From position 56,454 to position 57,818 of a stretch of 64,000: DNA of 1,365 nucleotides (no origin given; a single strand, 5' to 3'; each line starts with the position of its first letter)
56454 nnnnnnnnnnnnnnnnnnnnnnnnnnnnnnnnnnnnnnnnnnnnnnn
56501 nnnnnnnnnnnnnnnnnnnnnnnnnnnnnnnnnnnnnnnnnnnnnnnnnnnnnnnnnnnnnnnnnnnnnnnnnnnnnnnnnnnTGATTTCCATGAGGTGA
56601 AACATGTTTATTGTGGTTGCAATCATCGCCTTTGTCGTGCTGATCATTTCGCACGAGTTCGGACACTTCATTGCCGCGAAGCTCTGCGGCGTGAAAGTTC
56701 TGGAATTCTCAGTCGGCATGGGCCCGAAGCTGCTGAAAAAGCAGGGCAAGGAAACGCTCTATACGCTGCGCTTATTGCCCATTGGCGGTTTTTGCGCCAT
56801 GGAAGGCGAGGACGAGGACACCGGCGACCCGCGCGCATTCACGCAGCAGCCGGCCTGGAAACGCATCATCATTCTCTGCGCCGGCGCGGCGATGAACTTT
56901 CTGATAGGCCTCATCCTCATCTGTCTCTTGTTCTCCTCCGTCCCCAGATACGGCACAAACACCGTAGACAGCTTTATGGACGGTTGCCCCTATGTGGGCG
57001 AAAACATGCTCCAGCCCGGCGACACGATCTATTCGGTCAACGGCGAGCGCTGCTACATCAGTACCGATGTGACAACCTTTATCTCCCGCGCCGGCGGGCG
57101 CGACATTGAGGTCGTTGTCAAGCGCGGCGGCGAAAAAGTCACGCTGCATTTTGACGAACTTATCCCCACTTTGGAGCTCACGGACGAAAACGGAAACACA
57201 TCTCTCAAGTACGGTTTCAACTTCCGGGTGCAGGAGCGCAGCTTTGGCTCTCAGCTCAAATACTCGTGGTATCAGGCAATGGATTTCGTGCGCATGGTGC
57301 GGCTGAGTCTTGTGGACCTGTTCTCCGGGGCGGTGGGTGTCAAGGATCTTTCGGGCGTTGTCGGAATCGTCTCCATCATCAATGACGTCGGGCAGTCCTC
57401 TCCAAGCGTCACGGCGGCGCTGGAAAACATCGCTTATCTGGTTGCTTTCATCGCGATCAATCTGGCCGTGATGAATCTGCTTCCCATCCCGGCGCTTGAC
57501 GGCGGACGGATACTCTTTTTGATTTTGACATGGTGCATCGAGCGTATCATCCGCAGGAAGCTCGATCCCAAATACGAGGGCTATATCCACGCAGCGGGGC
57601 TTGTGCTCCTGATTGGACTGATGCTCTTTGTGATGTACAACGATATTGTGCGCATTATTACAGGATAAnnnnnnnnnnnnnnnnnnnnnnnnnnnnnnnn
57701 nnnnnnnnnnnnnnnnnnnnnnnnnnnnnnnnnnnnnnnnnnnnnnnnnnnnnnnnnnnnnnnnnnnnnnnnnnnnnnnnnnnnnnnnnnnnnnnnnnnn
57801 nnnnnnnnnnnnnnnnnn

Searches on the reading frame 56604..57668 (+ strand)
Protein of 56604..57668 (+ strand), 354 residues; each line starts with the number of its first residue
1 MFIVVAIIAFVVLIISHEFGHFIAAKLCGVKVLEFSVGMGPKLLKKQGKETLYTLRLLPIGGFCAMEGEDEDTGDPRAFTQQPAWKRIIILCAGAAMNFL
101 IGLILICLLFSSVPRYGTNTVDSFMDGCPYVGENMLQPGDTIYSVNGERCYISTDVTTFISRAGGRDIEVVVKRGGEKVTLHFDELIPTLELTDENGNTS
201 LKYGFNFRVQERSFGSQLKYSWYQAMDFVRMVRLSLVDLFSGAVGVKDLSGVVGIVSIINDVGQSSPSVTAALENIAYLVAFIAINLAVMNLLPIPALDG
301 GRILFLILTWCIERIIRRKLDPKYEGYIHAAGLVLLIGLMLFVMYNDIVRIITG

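Call 41: find_encoding_contigs(protein=window:56604-57668:+, flank=10000, max_places=1)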
Protein window:56604-57668:+ (354 aa): 23 contigs read that carry it; 1 place shown.
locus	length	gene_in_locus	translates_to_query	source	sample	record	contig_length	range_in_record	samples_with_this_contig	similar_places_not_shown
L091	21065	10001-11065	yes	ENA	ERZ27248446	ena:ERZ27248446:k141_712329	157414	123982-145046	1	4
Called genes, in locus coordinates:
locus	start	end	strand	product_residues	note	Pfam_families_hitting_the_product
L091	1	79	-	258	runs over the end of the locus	PF00731:AIRC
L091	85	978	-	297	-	PF00300:His_Phos_1, PF04071:zf-like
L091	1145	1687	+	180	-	PF04229:GrpB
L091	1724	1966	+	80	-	-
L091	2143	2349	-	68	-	PF13240:Zn_Ribbon_1 (weak)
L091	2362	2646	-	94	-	PF13240:Zn_Ribbon_1 (weak)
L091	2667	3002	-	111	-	-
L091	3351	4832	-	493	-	PF06347:SH3_4, PF08239:SH3_3, PF00395:SLH, PF13472:Lipase_GDSL_2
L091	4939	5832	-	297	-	PF04542:Sigma70_r2, PF04539:Sigma70_r3, PF08281:Sigma70_r4_2 (weak), PF04545:Sigma70_r4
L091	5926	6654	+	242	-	PF00696:AA_kinase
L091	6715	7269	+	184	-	PF01765:RRF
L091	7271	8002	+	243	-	PF01255:Prenyltransf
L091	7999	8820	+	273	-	PF01148:CTP_transf_1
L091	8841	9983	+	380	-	PF02670:DXP_reductoisom, PF08436:DXP_redisom_C, PF13288:DXPR_C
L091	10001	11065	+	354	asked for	PF02163:Peptidase_M50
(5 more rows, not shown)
